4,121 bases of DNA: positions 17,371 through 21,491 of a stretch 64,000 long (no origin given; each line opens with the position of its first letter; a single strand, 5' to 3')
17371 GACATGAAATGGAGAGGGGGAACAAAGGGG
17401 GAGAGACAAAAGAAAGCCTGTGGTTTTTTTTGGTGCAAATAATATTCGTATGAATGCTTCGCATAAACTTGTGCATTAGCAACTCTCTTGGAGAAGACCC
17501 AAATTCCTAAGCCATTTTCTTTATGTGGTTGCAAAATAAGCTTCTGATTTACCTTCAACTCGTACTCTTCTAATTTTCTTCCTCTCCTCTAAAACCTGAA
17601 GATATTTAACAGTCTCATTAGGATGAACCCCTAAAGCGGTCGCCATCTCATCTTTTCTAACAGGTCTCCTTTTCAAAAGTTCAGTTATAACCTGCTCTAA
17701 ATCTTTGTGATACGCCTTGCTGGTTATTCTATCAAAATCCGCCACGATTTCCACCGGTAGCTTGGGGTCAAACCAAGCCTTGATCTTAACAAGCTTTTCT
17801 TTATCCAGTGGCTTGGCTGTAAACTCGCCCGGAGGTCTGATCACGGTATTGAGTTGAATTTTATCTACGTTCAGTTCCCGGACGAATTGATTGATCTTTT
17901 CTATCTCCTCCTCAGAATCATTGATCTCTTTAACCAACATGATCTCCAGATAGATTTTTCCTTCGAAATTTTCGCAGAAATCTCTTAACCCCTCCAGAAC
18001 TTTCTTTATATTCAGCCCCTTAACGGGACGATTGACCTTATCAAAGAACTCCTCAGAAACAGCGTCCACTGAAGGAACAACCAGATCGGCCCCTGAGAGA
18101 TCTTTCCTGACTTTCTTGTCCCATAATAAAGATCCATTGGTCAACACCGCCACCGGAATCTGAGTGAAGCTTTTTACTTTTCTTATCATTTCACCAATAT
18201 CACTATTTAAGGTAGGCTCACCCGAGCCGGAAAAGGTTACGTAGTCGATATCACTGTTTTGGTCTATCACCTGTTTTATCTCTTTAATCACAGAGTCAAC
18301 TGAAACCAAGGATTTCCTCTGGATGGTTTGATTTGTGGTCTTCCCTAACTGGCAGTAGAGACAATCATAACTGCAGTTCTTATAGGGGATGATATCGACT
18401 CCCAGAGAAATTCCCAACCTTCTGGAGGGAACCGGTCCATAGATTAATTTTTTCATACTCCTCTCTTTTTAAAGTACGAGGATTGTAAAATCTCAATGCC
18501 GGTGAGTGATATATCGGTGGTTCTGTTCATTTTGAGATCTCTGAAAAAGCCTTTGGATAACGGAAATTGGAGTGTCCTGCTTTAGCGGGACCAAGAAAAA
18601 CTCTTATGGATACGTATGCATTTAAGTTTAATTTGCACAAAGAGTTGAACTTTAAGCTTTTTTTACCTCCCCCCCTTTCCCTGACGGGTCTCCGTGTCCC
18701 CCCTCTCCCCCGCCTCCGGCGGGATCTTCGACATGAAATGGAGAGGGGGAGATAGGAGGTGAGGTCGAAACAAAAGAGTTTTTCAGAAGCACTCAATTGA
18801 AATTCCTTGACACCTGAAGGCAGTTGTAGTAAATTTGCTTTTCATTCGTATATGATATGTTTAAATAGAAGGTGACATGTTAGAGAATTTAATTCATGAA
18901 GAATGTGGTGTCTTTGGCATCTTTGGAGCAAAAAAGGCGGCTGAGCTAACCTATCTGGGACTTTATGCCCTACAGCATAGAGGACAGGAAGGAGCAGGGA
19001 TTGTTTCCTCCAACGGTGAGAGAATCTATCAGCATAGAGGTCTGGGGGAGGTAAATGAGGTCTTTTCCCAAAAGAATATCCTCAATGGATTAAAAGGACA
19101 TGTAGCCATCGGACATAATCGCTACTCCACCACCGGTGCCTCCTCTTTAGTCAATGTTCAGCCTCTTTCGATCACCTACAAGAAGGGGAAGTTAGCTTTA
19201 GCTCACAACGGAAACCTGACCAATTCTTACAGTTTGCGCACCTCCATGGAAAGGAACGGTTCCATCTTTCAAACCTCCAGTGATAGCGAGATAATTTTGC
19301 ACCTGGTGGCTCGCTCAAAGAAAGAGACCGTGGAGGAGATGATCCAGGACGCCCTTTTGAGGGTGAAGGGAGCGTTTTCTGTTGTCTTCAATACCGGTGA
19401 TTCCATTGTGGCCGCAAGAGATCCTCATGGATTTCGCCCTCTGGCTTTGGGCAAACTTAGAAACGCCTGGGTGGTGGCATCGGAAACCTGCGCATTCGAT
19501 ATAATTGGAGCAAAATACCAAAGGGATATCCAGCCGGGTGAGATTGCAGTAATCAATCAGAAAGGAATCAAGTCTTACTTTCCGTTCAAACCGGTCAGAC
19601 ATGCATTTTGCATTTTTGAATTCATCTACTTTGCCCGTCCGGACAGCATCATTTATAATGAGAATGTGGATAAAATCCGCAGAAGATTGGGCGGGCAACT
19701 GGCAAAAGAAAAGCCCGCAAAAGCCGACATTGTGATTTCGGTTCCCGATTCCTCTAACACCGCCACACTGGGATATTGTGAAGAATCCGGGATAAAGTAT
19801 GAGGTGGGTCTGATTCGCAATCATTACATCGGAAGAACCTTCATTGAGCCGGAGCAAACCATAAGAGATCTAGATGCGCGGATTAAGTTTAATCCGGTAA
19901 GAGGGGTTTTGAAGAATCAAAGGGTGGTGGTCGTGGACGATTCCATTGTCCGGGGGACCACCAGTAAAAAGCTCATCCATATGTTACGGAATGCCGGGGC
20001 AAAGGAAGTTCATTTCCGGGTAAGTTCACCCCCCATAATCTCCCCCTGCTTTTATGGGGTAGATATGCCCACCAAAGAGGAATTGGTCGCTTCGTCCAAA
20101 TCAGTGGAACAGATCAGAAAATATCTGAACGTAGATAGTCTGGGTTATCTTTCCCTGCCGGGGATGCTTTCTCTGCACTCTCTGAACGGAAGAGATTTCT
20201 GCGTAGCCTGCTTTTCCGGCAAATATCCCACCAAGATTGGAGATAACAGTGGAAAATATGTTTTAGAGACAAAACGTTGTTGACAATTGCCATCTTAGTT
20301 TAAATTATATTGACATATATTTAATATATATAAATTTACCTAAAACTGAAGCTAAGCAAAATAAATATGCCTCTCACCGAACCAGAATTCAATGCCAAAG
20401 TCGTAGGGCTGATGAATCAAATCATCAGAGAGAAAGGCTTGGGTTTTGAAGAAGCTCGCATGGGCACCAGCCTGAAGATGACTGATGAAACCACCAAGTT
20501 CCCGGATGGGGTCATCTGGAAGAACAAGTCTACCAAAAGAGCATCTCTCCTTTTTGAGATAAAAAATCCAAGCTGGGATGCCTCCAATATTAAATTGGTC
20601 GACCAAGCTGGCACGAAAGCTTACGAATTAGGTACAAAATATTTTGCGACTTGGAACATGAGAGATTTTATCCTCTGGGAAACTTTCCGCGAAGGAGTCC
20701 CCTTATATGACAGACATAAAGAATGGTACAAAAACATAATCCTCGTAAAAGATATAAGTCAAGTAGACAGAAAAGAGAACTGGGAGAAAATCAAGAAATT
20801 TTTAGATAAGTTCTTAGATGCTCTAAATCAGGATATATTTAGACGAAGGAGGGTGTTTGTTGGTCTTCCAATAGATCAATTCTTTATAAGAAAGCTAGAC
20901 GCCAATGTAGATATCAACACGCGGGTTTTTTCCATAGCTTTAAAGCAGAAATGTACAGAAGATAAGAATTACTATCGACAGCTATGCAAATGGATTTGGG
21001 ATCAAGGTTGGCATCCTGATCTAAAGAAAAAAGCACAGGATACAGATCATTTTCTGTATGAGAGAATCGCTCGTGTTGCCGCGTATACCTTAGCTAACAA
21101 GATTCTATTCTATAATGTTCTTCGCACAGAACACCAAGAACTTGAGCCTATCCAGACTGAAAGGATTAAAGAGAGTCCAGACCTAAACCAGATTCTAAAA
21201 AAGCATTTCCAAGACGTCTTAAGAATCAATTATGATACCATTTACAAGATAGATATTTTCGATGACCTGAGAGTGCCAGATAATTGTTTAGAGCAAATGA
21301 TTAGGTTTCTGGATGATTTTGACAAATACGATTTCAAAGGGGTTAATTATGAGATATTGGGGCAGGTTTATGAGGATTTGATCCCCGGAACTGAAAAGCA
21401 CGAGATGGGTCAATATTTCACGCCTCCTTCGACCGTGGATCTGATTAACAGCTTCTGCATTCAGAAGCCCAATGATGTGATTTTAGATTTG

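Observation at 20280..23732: Lower-GC island encoding a 1121-aa fused nuclease-methyltransferase (Type IIG/IIL MmeI-like RM or a related single-protein defense enzyme)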

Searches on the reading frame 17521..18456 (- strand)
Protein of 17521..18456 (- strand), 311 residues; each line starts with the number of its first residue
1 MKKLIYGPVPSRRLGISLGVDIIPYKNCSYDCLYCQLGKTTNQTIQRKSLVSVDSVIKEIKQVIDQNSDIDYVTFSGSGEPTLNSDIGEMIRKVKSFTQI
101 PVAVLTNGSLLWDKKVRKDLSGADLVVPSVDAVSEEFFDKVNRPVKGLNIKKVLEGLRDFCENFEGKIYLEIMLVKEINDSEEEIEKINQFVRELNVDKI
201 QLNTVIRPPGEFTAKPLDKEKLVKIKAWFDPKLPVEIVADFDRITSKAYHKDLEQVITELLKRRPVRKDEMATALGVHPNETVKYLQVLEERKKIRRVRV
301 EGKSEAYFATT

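Call 32: search_protein_families(library=pfam, proteins=[window:17521-18456:-], max_evalue=0.001)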
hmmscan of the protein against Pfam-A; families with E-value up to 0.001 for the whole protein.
window:17521-18456:- (311 aa): 2 families
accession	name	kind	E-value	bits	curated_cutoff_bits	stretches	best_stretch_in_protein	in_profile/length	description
PF04055.27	Radical_SAM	-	3.8e-22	79.7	29.5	1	22-185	1-162/166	Radical SAM superfamily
PF04703.18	FaeA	-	0.00041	21.1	20.7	1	255-300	4-50/62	FaeA-like protein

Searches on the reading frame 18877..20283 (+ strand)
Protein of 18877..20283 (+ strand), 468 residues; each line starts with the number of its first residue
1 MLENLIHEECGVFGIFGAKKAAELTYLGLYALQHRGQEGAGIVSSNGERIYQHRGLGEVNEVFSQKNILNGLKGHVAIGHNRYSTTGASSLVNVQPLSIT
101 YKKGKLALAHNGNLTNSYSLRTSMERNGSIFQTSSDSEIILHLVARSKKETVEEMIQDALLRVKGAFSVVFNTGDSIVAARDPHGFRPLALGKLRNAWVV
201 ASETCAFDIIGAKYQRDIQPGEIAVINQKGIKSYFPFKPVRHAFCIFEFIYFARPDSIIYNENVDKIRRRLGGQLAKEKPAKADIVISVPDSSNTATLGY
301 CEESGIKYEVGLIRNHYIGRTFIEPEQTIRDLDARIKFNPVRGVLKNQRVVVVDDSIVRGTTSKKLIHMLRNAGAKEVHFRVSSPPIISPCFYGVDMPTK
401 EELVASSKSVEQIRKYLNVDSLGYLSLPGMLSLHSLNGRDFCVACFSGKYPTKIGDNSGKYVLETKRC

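Call 32: search_protein_families(library=pfam, proteins=[window:18877-20283:+], max_evalue=0.001)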
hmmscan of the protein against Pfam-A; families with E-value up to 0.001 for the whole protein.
window:18877-20283:+ (468 aa): 4 families
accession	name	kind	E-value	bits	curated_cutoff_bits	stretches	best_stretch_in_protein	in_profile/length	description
PF13522.11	GATase_6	-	3.4e-19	69.6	27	1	73-203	9-130/130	Glutamine amidotransferase domain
PF13537.11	GATase_7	-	1e-18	68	25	1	93-207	12-121/123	Glutamine amidotransferase domain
PF13230.11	GATase_4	-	3.6e-06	26.6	23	1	71-182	68-187/272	Glutamine amidotransferases class-II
PF00156.33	Pribosyltran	-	7.3e-06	25.8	26.3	1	340-382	80-122/158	Phosphoribosyl transferase domain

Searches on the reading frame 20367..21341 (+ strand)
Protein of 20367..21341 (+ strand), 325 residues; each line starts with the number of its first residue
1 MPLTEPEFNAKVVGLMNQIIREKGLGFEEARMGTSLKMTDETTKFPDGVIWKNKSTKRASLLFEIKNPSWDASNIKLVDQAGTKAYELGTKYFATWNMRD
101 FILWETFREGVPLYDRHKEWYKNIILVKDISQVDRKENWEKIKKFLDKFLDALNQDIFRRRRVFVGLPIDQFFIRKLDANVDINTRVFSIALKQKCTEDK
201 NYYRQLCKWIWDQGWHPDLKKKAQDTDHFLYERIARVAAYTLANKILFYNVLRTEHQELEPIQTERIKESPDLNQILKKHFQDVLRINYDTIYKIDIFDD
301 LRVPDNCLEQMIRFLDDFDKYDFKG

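Call 24: search_protein_families(library=pfam, alignment_id=A2, max_evalue=5)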
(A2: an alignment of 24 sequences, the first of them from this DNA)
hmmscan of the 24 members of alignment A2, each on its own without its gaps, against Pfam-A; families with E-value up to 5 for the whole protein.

A. member 1, seq(325 aa): 2 families
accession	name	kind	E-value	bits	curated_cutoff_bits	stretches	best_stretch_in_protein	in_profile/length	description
PF17784.7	Sulfotransfer_4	-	0.0055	17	22.8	1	81-148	132-198/215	Sulfotransferase domain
PF00092.34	VWA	-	0.13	12.9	23.8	1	123-154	1-32/174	von Willebrand factor type A domain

B. families by the number of members that match (of 24 scanned): 28 families (the first 25 are shown)
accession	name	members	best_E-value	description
PF13588.12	HSDR_N_2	9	8e-06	Type I restriction enzyme R protein N terminus (HSDR_N)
PF08774.17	VRR_NUC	3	0.0037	VRR-NUC domain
PF06250.17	YhcG_C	3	0.024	YhcG PDDEXK nuclease domain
PF23589.2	WH_AprA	2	0.0043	AprA winged helix domain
PF07423.16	DUF1510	2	0.033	Domain of unknown function (DUF1510)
PF13320.12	GH123_cat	1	0.001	Glycoside hydrolase 123, catalytic domain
PF18808.7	Importin_rep_4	1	0.0018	Importin repeat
PF17784.7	Sulfotransfer_4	1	0.0055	Sulfotransferase domain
PF01861.22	BpsA_C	1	0.0069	Branched-chain polyamine synthase A C-terminal domain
PF08812.16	YtxC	1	0.023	YtxC-like family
PF05934.16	MCLC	1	0.035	Mid-1-related chloride channel (MCLC)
PF14082.12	SduA_C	1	0.064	Shedu protein SduA, C-terminal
PF10075.15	CSN8_PSD8_EIF3K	1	0.072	CSN8/PSMD8/EIF3K family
PF25541.1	TBCA_PH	1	0.081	PH domain-containing proteins, TBCA domain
PF12018.13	FAP206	1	0.084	Domain of unknown function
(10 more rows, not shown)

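Call 25: search_solved_structures(query=A2, max_evalue=10, show_alignments=2)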
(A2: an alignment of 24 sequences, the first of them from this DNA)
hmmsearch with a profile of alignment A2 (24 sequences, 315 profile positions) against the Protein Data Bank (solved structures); distinct sequences matched with E-value up to 10: 2.
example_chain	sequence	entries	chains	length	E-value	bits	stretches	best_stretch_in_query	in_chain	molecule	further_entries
6kos_A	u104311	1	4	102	0.049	16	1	127-207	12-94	SUWA (Super WA20)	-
7wf6_A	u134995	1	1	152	0.79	12.1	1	127-192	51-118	Sorting nexin-13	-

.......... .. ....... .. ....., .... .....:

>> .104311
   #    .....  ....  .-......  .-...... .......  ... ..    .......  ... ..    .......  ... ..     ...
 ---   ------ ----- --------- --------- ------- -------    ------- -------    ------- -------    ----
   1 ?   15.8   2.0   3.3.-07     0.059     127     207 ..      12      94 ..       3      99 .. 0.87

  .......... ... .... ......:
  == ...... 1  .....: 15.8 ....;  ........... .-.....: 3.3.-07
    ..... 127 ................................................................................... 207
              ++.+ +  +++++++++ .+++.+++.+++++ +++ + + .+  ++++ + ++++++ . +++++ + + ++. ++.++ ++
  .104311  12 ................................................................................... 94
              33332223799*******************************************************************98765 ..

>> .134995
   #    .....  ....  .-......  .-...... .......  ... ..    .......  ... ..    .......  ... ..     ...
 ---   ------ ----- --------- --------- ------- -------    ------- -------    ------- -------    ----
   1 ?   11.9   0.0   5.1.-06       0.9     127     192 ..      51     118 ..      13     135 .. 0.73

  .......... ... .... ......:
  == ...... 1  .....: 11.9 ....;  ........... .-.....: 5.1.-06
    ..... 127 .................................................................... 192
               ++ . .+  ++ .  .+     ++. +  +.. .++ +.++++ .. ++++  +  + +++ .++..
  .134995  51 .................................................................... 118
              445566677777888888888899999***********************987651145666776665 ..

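Call 34: predict_structure(alignment_id=A2)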
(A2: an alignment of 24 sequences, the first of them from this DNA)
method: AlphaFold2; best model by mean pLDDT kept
length: 325 residues; sequences in the alignment: 24
mean_pLDDT: 89.7   pTM: 0.85
mean pLDDT of the five models: 89.7, 89.2, 89.2, 87.8, 87.4
residues with pLDDT >= 90: 203; 70-90: 106; 50-70: 16; < 50: 0
segments of 3 or more residues with pLDDT < 50: none
pLDDT, mean of each block of 10 residues (from residue 1): 87 98 97 70 78 92 94 92 92 96 95 90 91 94 98 95 85 88 91 94 93 80 90 92 91 91 91 92 85 83 85 87 77
secondary structure, 60 per line:
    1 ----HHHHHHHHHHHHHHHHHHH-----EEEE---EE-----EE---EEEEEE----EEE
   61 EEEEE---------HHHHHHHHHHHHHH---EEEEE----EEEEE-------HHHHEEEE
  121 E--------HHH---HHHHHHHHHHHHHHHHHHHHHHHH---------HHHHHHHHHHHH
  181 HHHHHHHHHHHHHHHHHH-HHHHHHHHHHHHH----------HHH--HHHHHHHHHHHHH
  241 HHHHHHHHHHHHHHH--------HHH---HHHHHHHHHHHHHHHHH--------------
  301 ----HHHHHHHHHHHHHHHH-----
elements in order: H5-23 E29-32 E48-53 E58-65 H75-88 E92-96 E101-105 H113-116 E117-121 H136-159 H169-198 H200-212 H228-255 H270-286 H305-320

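Call 37: fold_search(model_id=the predicted structure, library=pdb)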
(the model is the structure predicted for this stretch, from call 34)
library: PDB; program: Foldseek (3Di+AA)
matches with E <= 10: 111; with E <= 0.001: 3
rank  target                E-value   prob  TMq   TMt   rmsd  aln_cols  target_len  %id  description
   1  3s1s                  1.5e-05  1.00  0.40  0.17  13.5       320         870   15  Characterization and crystal structure of the type IIG restriction endonuclease BpuSI (released 2011-07-13)
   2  7lo5_A                2.4e-04  0.99  0.25  0.09  19.6       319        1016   13  cryoEM structure DrdV-DNA complex (released 2021-03-17)
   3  7lvv_A                6.6e-04  0.99  0.27  0.10  19.4       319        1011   11  cryoEM structure DrdV-DNA complex (released 2021-03-17)
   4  7lvv_B                1.0e-03  0.97  0.24  0.09  19.4       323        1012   14  cryoEM structure DrdV-DNA complex (released 2021-03-17)
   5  1wdj_B                5.6e-03  1.00  0.24  0.45   5.4       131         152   16  Crystal structure of TT1808 from Thermus thermophilus HB8 (released 2004-11-17)
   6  1wdj_A                7.7e-03  1.00  0.25  0.40   4.9       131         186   17  Crystal structure of TT1808 from Thermus thermophilus HB8 (released 2004-11-17)
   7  3h1t                  4.3e-02  0.99  0.26  0.17   6.1       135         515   12  The fragment structure of a putative HsdR subunit of a type I restriction enzyme from Vibrio vulnificus YJ016 (released 2009-10-20)
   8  2w00_B                1.4e-01  0.38  0.22  0.10  17.6       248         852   10  Crystal structure of the HsdR subunit of the EcoR124I restriction enzyme in complex with ATP (released 2008-12-16)
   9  9nl2_A                2.2e-01  0.41  0.20  0.07  14.9       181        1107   13  Structure of R2 retrotransposon protein from Platysternon megacephalum initiating target-primed reverse transcription (released 2025-06-18)
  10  1rzn_B                2.8e-01  0.35  0.17  0.30   7.2       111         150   14  Crystal Structure of Penicillin-binding protein-related factor A from Bacillus Subtilis. (released 2004-11-30)
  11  6h2j_B                3.6e-01  0.23  0.21  0.09  17.9       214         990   12  Crystal structure of the HsdR subunit of the EcoR124I restriction enzyme with the C-terminal domain (released 2018-08-08)
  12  9dou_A                5.0e-01  0.20  0.19  0.08  14.2       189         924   14  Taeniopygia guttata R2 retrotransposon (R2Tg) initiating target-primed reverse transcription (released 2025-05-21)
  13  2w00_A                5.8e-01  0.23  0.24  0.11  17.2       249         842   10  Crystal structure of the HsdR subunit of the EcoR124I restriction enzyme in complex with ATP (released 2008-12-16)
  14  6uxg_A                7.2e-01  0.41  0.26  0.35  11.3       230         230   10  Structure of V. metoecus NucC, trimer form (released 2019-12-25)
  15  4beb_B                7.6e-01  0.28  0.25  0.11  14.5       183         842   12  MUTANT (K220E) OF THE HSDR SUBUNIT OF THE ECOR124I RESTRICTION ENZYME IN COMPLEX WITH ATP (released 2014-03-26)
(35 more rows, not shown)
